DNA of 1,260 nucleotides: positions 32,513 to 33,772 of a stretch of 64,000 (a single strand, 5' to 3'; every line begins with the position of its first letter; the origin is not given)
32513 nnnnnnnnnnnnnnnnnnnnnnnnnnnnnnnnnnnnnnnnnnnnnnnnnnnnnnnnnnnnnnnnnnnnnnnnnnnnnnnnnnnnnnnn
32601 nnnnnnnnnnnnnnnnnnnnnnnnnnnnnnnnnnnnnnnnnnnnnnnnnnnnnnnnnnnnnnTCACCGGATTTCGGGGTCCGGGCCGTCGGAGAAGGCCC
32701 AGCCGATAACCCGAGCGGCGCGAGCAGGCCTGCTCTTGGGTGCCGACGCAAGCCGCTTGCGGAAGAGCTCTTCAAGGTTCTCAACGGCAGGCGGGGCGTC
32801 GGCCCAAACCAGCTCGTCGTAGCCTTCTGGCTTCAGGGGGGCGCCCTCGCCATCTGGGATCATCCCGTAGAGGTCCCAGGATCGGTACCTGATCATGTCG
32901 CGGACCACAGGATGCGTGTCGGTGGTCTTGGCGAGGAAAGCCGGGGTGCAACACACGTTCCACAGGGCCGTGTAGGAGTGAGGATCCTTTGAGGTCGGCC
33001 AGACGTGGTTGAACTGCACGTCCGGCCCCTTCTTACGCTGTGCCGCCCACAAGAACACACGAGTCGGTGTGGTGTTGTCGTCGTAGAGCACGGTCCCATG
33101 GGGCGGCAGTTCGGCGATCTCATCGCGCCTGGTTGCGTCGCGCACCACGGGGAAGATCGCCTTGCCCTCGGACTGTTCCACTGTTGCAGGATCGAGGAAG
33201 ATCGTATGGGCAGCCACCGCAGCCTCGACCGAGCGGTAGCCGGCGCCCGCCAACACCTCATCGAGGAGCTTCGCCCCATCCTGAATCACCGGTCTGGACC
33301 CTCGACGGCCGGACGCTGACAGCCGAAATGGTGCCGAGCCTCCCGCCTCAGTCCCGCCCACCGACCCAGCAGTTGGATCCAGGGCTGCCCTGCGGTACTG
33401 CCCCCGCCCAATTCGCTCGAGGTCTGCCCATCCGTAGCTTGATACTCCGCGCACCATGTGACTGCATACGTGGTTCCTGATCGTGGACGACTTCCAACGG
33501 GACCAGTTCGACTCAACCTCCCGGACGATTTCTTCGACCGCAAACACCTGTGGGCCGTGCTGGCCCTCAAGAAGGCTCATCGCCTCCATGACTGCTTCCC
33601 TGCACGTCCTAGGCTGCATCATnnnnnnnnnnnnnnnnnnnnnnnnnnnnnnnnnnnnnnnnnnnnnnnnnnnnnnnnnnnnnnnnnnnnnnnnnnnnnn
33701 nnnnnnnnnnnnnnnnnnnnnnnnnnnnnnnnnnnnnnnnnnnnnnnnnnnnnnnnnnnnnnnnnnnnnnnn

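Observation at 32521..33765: The methyltransferase and the unknown gene are each preceded by the same ~110-bp module (promoter-like boxes plus a conserved hairpin)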

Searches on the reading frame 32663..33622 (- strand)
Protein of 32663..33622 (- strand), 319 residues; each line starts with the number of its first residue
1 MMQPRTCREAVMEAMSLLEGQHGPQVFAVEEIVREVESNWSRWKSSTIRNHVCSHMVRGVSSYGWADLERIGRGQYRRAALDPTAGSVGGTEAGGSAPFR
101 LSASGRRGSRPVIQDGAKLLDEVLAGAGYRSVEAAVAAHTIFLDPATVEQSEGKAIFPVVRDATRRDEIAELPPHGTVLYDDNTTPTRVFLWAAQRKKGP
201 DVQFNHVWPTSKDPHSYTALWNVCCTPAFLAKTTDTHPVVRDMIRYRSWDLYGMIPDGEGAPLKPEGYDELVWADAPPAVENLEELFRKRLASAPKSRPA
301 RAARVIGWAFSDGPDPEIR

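Call 10: search_protein_families(library=pfam, proteins=[window:32663-33622:-], max_evalue=0.01)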
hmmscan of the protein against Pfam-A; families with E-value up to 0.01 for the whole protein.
window:32663-33622:- (319 aa): 1 family
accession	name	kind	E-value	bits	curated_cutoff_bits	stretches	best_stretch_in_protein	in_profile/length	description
PF24706.1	DUF7669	-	5.2e-05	23.8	23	1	8-78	3-75/75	Domain of unknown function (DUF7669)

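Call 11: search_protein_families(library=ncbifam, proteins=[window:32663-33622:-], max_evalue=0.01)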
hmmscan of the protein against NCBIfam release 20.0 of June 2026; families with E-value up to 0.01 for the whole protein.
window:32663-33622:- (319 aa): 0 families

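Call 13: find_encoding_contigs(protein=window:32663-33622:-, flank=6000, max_places=10)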
Protein window:32663-33622:- (319 aa): no gene with exactly this product is on record in the collection.

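Call 14: find_homologous_proteins(query=window:32663-33622:-)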
Query window:32663-33622:- (319 aa): 272 proteins with E <= 0.001 among 5225 candidates; the best 120 are listed.
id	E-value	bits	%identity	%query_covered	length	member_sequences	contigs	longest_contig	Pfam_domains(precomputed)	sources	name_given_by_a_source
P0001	1.5e-143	496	72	100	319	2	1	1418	-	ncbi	-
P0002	8.1e-138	477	100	65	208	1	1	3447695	-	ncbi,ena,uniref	ncbi:hypothetical protein [Candidatus Poriferisocius sp.]|uniref:hypothetical protein n=1 Tax=Candid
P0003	8.4e-88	313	48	98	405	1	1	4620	-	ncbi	-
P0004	2.3e-87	311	64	66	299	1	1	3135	PF24698.2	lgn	-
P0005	1.4e-86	309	65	65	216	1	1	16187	-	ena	-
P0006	1.5e-85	305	63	66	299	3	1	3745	-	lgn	-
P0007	1.1e-80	289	60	69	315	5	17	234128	PF24698.2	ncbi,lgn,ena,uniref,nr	ncbi:unannotated protein [freshwater metagenome]|uniref:Unannotated protein n=1 Tax=freshwater metag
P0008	1.7e-80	289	60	70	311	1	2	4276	PF24698.2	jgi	-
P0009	1.6e-79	286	61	64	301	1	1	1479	PF24698.2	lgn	-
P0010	4.1e-78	281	57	71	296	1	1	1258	PF24698.2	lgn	-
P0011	1.6e-77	279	59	67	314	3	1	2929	PF24698.2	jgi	jgi:hypothetical protein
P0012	8.9e-77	277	57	68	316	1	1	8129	PF24698.2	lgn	-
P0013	9.6e-77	276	58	69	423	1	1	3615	PF24698.2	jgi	jgi:hypothetical protein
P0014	1.5e-76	276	60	66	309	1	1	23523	PF24698.2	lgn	-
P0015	9.4e-76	273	60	66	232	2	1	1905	-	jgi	jgi:hypothetical protein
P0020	6.8e-73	264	54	71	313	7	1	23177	PF24698.2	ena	-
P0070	1.1e-67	247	50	81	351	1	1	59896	PF24698.2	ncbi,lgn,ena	-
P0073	1.5e-67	246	52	67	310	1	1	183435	PF24698.2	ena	-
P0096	4.2e-66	241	55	67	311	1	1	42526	PF24698.2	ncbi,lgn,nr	ncbi:MAG TPA: hypothetical protein VFP54_04565 [Acidimicrobiales bacterium]|nr:hypothetical protein 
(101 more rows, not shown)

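Call 24: search_protein_families(library=pfam, proteins=[P0001, P0003, P0007, P0020, P0070, P0096], max_evalue=0.01)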
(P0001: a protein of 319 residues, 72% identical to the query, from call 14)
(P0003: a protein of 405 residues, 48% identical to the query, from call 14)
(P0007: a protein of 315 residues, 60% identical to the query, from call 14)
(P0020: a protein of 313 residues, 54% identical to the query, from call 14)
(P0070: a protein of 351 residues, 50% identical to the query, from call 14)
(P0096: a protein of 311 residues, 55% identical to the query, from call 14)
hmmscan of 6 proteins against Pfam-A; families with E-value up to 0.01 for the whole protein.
P0001 (319 aa): 1 family
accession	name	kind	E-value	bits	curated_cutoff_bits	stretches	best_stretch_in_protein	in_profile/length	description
PF24706.1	DUF7669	-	0.003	18.2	23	1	21-77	14-74/75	Domain of unknown function (DUF7669)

P0003 (405 aa): 1 family
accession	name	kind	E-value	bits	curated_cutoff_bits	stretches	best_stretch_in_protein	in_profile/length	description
PF24698.1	DUF7662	-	0.0034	17.6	26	1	10-35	6-30/72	Domain of unknown function (DUF7662)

P0007 (315 aa): 1 family
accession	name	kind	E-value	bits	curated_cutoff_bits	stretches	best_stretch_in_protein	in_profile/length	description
PF24698.1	DUF7662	-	7e-14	51.8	26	1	9-77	1-66/72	Domain of unknown function (DUF7662)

P0020 (313 aa): 1 family
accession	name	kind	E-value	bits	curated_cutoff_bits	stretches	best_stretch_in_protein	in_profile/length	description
PF24698.1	DUF7662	-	1.8e-18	66.6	26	1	5-79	1-69/72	Domain of unknown function (DUF7662)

P0070 (351 aa): 1 family
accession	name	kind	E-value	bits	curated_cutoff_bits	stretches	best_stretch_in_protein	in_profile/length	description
PF24698.1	DUF7662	-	1.7e-15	57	26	1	46-119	1-69/72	Domain of unknown function (DUF7662)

P0096 (311 aa): 1 family
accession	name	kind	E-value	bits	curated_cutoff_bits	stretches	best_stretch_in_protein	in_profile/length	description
PF24698.1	DUF7662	-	3.6e-14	52.7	26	1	5-76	1-69/72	Domain of unknown function (DUF7662)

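Call 25: search_protein_families(library=padloc, proteins=[window:32663-33622:-, P0007], max_evalue=0.01)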
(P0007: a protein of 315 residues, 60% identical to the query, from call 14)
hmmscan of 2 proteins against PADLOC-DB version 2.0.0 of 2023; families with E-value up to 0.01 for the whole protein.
window:32663-33622:- (319 aa): 0 families

P0007 (315 aa): 0 families

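Call 26: find_encoding_contigs(protein=P0001, flank=5000, max_places=4)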
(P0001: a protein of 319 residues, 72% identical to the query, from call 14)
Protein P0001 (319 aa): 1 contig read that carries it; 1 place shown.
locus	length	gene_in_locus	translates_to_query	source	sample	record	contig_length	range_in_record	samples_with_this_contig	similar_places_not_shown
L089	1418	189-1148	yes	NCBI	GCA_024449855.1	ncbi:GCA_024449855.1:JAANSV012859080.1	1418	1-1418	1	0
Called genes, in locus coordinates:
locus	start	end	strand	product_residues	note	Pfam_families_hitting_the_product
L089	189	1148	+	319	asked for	-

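Call 27: find_encoding_contigs(protein=P0003, flank=5000, max_places=4)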
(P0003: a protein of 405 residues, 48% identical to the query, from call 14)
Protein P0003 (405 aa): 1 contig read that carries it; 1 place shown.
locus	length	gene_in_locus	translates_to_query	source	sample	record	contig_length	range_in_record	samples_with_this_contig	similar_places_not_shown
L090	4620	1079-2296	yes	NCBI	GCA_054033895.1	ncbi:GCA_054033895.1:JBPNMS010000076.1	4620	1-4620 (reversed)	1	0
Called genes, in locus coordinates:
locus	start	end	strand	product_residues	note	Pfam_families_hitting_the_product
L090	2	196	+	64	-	?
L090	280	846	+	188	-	PF24821:DUF7711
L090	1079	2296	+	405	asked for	-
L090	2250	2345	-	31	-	-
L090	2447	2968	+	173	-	PF02834:LigT_PEase (weak), PF13563:2_5_RNA_ligase2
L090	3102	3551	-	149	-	-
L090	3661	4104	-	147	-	PF12802:MarR_2, PF01047:MarR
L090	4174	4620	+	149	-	?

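Call 28: find_encoding_contigs(protein=P0002, flank=10000, max_places=4)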
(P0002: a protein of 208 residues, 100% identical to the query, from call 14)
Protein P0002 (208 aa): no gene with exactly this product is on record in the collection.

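Call 50: predict_structure(alignment_id=A5)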
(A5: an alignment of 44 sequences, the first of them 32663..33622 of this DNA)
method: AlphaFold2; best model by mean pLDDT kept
length: 319 residues; sequences in the alignment: 44
mean_pLDDT: 81.2   pTM: 0.67
mean pLDDT of the five models: 81.2, 80.2, 80.3, 80.1, 79.5
residues with pLDDT >= 90: 195; 70-90: 31; 50-70: 31; < 50: 62
segments of 3 or more residues with pLDDT < 50: 1-3, 44-102
pLDDT, mean of each block of 10 residues (from residue 1): 58 72 64 70 50 44 42 36 39 43 55 84 96 98 99 98 97 98 96 96 95 98 96 93 98 98 98 98 98 97 98 96
secondary structure, 60 per line:
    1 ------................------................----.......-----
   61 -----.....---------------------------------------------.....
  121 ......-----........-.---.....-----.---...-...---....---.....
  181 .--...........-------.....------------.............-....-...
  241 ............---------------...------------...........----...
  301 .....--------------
elements in order: H7-22 H29-44 H49-55 H66-70 H116-126 H132-139 H145-149 E159-161 E169-172 E176-181 H184-194 E202-206 E223-227 H228-231 H233-236 H238-252 H283-293 H298-305
